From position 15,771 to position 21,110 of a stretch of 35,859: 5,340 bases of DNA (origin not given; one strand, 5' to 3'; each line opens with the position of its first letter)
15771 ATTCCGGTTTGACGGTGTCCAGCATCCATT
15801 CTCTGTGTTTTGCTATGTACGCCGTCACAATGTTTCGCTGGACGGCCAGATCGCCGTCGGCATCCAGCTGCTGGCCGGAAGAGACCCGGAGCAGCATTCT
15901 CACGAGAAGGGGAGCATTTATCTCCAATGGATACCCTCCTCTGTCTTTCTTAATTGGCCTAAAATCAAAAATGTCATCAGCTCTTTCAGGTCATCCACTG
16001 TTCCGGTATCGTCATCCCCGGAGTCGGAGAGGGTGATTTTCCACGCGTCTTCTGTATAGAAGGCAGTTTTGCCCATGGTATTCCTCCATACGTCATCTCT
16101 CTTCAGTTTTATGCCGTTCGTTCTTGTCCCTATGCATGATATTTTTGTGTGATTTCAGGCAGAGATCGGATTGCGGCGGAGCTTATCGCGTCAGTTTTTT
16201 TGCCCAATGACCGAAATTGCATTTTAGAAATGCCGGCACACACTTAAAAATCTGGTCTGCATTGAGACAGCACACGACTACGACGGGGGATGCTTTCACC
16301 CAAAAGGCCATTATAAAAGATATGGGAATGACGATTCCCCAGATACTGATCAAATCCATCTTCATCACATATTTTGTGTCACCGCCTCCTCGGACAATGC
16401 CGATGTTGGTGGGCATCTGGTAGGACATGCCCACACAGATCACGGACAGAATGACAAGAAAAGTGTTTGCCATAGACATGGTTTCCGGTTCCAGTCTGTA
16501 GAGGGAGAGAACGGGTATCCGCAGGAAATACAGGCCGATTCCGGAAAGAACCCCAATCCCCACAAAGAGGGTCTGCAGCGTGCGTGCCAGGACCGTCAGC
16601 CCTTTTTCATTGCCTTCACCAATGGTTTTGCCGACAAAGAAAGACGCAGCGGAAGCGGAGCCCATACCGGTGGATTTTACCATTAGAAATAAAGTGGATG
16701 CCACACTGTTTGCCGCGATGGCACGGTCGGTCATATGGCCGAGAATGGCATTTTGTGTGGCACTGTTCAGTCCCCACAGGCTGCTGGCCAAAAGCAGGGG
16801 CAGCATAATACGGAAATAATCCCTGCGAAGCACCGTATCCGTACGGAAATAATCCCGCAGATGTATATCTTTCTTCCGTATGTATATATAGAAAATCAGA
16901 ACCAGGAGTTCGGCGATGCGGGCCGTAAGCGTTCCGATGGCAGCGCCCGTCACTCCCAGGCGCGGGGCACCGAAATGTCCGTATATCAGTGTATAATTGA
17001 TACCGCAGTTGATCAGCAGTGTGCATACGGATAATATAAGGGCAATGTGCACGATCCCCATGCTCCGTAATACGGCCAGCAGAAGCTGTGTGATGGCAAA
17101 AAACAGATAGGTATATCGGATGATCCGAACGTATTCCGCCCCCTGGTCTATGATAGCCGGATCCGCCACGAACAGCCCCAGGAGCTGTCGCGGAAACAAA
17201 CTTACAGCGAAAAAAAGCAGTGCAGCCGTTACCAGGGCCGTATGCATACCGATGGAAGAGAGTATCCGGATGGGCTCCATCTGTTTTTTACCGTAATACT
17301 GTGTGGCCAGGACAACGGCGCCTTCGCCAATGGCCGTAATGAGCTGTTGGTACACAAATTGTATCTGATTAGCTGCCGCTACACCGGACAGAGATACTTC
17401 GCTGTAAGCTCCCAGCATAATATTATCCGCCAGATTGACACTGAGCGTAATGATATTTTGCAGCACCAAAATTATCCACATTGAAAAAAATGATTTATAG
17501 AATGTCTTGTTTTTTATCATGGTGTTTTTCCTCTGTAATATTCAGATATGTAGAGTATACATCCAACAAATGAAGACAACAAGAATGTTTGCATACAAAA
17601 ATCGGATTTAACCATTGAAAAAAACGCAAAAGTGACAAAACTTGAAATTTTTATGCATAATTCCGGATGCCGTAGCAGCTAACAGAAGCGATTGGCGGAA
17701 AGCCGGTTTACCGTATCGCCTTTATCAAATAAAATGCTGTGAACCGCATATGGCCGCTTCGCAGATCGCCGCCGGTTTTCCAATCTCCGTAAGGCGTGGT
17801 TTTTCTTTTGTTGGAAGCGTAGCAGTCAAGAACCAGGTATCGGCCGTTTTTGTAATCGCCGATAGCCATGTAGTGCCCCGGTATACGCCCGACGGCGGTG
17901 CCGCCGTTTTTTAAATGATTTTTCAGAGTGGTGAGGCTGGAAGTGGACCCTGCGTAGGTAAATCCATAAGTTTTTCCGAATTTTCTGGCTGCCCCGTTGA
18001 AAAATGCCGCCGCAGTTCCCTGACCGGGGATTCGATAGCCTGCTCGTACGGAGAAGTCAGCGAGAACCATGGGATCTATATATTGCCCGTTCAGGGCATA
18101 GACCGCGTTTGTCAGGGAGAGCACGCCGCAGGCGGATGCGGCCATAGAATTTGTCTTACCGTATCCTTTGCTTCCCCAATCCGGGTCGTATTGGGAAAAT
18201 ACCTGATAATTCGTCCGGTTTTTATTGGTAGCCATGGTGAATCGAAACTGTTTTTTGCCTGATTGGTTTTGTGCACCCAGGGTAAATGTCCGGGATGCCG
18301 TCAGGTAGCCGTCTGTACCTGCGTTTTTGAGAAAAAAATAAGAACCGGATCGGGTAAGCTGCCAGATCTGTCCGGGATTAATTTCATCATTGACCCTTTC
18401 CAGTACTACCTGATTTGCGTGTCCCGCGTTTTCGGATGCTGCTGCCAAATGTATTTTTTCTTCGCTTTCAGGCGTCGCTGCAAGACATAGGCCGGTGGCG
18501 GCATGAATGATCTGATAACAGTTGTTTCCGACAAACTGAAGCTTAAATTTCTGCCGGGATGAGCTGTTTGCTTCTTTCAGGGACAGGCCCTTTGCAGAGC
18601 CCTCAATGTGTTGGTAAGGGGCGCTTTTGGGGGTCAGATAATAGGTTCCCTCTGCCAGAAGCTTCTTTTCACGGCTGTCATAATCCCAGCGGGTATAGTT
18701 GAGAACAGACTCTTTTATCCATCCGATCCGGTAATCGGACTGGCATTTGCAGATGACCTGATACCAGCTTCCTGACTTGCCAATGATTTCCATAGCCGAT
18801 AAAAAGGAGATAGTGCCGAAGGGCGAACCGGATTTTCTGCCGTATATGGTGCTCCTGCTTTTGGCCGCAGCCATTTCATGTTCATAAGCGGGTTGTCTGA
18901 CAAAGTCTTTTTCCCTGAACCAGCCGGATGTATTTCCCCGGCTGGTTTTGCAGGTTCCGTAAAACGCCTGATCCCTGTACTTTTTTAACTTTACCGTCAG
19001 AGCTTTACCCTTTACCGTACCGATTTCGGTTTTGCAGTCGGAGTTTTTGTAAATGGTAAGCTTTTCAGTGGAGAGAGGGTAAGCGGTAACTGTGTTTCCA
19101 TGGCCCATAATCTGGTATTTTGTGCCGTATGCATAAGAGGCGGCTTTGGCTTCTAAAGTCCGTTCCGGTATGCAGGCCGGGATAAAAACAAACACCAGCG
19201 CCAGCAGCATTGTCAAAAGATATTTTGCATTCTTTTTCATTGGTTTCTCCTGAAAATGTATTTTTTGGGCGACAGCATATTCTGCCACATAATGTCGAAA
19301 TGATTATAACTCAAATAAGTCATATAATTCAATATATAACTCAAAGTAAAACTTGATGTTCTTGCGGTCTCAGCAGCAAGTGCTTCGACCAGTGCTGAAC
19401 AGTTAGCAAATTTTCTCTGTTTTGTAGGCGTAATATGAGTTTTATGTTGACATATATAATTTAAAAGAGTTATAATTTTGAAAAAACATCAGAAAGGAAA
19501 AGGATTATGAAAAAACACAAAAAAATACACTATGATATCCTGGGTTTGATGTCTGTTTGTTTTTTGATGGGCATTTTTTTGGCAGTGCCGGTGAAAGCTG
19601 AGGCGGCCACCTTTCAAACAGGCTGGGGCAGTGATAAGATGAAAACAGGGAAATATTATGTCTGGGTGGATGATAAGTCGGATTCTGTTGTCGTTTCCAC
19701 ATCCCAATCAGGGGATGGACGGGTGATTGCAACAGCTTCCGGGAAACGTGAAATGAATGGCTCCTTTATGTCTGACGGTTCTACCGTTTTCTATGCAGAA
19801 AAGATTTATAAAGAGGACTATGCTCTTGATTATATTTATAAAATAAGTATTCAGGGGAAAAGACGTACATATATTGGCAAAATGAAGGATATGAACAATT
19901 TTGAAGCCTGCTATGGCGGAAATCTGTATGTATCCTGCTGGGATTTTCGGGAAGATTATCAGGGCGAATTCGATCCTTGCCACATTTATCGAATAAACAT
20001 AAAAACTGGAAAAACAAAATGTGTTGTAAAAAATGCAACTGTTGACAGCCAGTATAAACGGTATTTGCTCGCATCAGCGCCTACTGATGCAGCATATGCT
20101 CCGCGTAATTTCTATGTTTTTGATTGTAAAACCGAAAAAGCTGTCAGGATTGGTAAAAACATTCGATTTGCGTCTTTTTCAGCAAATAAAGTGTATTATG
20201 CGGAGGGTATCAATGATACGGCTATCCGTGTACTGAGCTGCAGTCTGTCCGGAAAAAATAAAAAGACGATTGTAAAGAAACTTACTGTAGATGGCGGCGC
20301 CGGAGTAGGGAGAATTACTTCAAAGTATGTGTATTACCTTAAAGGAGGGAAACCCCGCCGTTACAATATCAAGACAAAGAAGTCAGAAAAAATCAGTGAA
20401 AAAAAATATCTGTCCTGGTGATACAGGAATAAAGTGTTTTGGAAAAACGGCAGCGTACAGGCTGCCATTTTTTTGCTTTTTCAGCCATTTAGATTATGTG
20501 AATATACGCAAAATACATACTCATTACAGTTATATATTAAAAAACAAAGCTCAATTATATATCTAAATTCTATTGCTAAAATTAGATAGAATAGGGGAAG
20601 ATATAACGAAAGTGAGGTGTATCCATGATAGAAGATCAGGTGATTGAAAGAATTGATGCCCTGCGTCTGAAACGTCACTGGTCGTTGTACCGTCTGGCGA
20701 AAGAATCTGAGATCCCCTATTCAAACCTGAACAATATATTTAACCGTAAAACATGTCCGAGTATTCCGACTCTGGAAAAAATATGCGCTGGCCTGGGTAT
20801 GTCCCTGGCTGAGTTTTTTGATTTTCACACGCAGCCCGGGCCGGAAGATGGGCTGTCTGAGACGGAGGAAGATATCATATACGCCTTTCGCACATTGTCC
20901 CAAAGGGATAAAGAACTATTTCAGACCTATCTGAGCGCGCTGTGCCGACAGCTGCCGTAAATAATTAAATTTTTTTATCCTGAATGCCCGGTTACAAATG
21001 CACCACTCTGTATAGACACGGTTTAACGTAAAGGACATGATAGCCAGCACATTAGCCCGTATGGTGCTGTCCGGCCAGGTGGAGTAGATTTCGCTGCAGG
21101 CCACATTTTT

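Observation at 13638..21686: SleC-type germination lytic enzyme gene split by a 6.78-kb serine-recombinase element: candidate sporulation intervening (skin-like) element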

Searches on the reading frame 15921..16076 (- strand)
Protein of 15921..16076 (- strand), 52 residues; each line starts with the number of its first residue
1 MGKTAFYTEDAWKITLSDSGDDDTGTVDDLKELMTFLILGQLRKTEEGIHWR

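Call 31: search_protein_families(library=pfam, proteins=[window:15921-16076:-], max_evalue=1)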
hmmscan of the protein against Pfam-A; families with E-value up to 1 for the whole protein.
seq(52 aa): 0 families

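Call 32: search_protein_families(library=phrogs, proteins=[window:15921-16076:-], max_evalue=0.01)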
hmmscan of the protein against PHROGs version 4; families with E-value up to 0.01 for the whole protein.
seq(52 aa): 0 families

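Call 64: find_homologous_proteins(query=window:15921-16076:-, max_evalue=10)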
Query seq(52 aa) (52 aa): 1 proteins with E <= 10 among 1 candidates.
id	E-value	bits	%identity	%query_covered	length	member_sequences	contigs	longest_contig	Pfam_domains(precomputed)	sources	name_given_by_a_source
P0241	1.4e-27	111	100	100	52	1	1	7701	-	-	-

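Call 73: search_protein_representatives(protein=window:15921-16076:-)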
Query: 52 residues. Proteins with E-value up to 0.001 (for the whole library): 2; up to 1e-10: 1; up to 1e-30: 0. The best 2 are listed.
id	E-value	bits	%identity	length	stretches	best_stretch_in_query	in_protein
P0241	4.4e-28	110.7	100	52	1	1-52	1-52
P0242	4.0e-05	39.2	49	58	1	2-48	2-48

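Call 88: predict_structure(protein=window:15921-16076:-)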
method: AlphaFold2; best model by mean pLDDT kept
length: 52 residues; sequences in the alignment: 1
mean_pLDDT: 65.8   pTM: 0.37
mean pLDDT of the five models: 65.8, 63.3, 62.5, 62.2, 62.0
residues with pLDDT >= 90: 0; 70-90: 22; 50-70: 26; < 50: 4
segments of 3 or more residues with pLDDT < 50: none
pLDDT, mean of each block of 10 residues (from residue 1): 54 55 68 84 71 49
secondary structure, 60 per line:
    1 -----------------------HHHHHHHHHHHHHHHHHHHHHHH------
elements in order: H24-46

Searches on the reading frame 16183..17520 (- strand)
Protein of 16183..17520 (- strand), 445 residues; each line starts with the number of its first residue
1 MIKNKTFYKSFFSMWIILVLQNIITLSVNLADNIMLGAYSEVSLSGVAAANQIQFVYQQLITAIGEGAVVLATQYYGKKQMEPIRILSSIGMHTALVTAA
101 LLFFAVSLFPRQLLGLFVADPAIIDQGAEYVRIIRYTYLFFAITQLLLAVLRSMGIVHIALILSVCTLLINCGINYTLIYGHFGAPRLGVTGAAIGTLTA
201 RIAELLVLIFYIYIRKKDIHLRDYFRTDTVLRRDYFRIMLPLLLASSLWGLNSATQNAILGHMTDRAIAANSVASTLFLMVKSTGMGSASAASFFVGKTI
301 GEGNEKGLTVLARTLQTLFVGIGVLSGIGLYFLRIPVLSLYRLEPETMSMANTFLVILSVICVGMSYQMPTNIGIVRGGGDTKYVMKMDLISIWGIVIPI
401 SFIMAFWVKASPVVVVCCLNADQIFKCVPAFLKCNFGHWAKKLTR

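Call 6: search_protein_families(library=pfam, proteins=[window:16183-17520:-], max_evalue=0.01)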
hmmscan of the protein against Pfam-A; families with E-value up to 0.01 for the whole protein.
window:16183-17520:- (445 aa): 1 family
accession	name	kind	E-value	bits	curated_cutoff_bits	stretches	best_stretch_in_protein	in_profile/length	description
PF01554.23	MatE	-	4.8e-43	147.1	24.9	2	19-177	3-161/161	MatE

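Call 7: search_protein_families(library=ncbifam, proteins=[window:16183-17520:-], max_evalue=0.01)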
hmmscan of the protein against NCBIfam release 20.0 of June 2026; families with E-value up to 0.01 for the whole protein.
window:16183-17520:- (445 aa): 9 families
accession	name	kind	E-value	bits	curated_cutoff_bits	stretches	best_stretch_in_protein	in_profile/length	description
TIGR00797.1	matE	subfamily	5.4e-54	183.6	147.4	1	18-407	2-387/396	MATE family efflux transporter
NF007562.1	PRK10189.1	equivalog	2.4e-17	62.8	465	1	13-443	31-466/470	EmmdR/YeeO family multidrug/toxin efflux MATE transporter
NF052396.1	MATE_WgkD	equivalog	2.8e-16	59.5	510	1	18-409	12-400/428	tryglysin-associated MATE efflux transporter WgkD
NF041801.1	MATE_SolL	equivalog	1.5e-14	53.7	780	1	8-406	19-418/458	solanimycin export family MATE transporter SolL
NF001214.0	PRK00187.1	equivalog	2.8e-12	46.4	449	1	26-420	27-427/464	NorM family multidrug efflux MATE transporter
NF000263.1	MATE_multi_NorM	equivalog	2.4e-08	33.8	950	1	18-407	27-418/459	multidrug efflux MATE transporter NorM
NF007130.1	PRK09575.1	equivalog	4.2e-06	26.3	445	1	9-222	6-216/435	MATE family efflux transporter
NF045539.1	MATE_efflux1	equivalog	5e-06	25.9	350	1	12-260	3-241/411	MATE family Na+-driven efflux transporter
NF041358.1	GntT_guanitoxin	equivalog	0.00059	18.9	525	1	52-147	279-374/438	guanitoxin biosynthesis MATE family efflux transporter GntT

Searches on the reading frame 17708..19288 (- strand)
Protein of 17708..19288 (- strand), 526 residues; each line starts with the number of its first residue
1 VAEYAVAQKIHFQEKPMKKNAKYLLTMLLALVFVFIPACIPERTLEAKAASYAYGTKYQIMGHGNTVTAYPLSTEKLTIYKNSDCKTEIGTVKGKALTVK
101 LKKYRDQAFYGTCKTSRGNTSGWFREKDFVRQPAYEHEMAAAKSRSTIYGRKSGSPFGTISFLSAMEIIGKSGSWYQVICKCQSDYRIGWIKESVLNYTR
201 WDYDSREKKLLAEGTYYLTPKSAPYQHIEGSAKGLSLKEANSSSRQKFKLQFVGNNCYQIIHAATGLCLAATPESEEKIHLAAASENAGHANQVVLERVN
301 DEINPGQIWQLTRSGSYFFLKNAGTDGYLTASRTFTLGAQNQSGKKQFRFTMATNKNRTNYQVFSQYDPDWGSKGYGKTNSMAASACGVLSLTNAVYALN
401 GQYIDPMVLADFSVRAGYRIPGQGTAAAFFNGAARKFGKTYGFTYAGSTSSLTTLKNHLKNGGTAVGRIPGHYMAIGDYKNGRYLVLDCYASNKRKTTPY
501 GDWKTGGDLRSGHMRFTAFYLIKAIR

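Call 6: search_protein_families(library=pfam, proteins=[window:17708-19288:-], max_evalue=0.01)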
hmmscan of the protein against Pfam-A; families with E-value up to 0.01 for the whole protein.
window:17708-19288:- (526 aa): 1 family
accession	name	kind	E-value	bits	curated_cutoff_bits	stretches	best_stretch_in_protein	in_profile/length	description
PF14200.12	RicinB_lectin_2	-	1.1e-06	29.6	25.6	0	245-293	2-50/89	Ricin-type beta-trefoil lectin domain-like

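Call 7: search_protein_families(library=ncbifam, proteins=[window:17708-19288:-], max_evalue=0.01)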
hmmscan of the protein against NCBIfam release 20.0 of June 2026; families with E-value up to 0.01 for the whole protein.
window:17708-19288:- (526 aa): 0 families

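Call 32: search_protein_families(library=phrogs, proteins=[window:17708-19288:-], max_evalue=0.01)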
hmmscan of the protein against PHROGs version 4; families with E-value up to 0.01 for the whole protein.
window:17708-19288:- (526 aa): 0 families

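Call 75: search_solved_structures(query=window:17708-19288:-, max_evalue=0.01)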
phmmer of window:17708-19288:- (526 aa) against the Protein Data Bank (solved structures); distinct sequences matched with E-value up to 0.01: 0.

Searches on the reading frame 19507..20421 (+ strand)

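Call 6: search_protein_families(library=pfam, proteins=[window:19507-20421:+], max_evalue=0.01)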
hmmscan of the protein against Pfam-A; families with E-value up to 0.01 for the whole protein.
window:19507-20421:+ (304 aa): 1 family
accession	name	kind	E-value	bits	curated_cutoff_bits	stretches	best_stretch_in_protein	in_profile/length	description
PF09826.15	Beta_propel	-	0.0055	16.1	22.4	0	195-302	52-152/495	Beta propeller domain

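Call 7: search_protein_families(library=ncbifam, proteins=[window:19507-20421:+], max_evalue=0.01)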
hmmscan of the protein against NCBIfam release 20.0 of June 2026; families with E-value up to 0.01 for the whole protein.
window:19507-20421:+ (304 aa): 0 families

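Call 32: search_protein_families(library=phrogs, proteins=[window:19507-20421:+], max_evalue=0.01)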
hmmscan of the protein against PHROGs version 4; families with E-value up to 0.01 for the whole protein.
window:19507-20421:+ (304 aa): 0 families

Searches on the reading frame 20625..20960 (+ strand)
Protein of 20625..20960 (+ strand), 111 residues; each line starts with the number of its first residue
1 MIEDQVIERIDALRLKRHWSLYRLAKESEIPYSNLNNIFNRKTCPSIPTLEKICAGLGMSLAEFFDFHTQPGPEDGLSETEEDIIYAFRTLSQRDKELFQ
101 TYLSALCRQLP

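Call 6: search_protein_families(library=pfam, proteins=[window:20625-20960:+], max_evalue=0.01)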
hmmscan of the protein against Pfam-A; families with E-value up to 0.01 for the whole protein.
window:20625-20960:+ (111 aa): 4 families
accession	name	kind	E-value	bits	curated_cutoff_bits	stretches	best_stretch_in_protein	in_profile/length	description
PF01381.28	HTH_3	-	2.2e-10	40.8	23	1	12-64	3-55/55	Helix-turn-helix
PF13443.12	HTH_26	-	3.2e-09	37.4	22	1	9-68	1-61/63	Cro/C1-type HTH DNA-binding domain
PF13560.12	HTH_31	-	0.001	19.8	27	1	12-63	8-60/64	Helix-turn-helix domain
PF12844.13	HTH_19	-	0.0092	16.3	30.2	0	8-64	2-58/64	Helix-turn-helix domain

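Call 7: search_protein_families(library=ncbifam, proteins=[window:20625-20960:+], max_evalue=0.01)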
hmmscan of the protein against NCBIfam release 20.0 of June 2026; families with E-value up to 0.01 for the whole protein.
window:20625-20960:+ (111 aa): 3 families
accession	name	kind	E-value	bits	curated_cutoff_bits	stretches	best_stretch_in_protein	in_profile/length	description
NF007408.0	PRK09943.1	equivalog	4.9e-06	26.2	211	1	8-71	10-73/185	HTH-type transcriptional regulator PuuR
NF041951.1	phage_RstR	subfamily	0.00026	21.2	80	1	7-108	4-101/108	RstR family transcriptional repressor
NF046032.1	TransRegSlrRBacil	equivalog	0.00029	21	250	1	13-70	9-67/149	HTH-type transcriptional regulator SlrR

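Call 32: search_protein_families(library=phrogs, proteins=[window:20625-20960:+], max_evalue=0.01)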
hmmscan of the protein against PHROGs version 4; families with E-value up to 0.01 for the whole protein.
window:20625-20960:+ (111 aa): 10 families
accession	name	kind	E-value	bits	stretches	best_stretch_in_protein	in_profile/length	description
phrog_3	-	transcription regulation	3.6e-10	41.2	1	6-84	89-167/430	transcriptional repressor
phrog_8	-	transcription regulation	5.2e-10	40.3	1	6-87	162-235/346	transcriptional regulator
phrog_3037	-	transcription regulation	2.9e-06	28.2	1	4-61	16-71/189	transcriptional repressor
phrog_4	-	transcription regulation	2.8e-05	24.3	1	6-74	137-201/400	transcriptional repressor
phrog_1373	-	transcription regulation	6e-05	24.1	1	6-61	64-119/166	transcriptional regulator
phrog_2967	-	transcription regulation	0.00021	21.9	1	8-70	13-75/225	transcriptional regulator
phrog_3557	-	transcription regulation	0.00064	20.9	1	1-64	9-71/142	transcriptional regulator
phrog_4268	-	transcription regulation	0.0033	18.6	0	22-62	50-90/96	transcriptional repressor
phrog_18104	-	transcription regulation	0.0052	17.6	1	14-57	10-52/57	transcriptional regulator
phrog_5823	-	transcription regulation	0.0095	16.1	1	7-65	8-67/404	transcriptional regulator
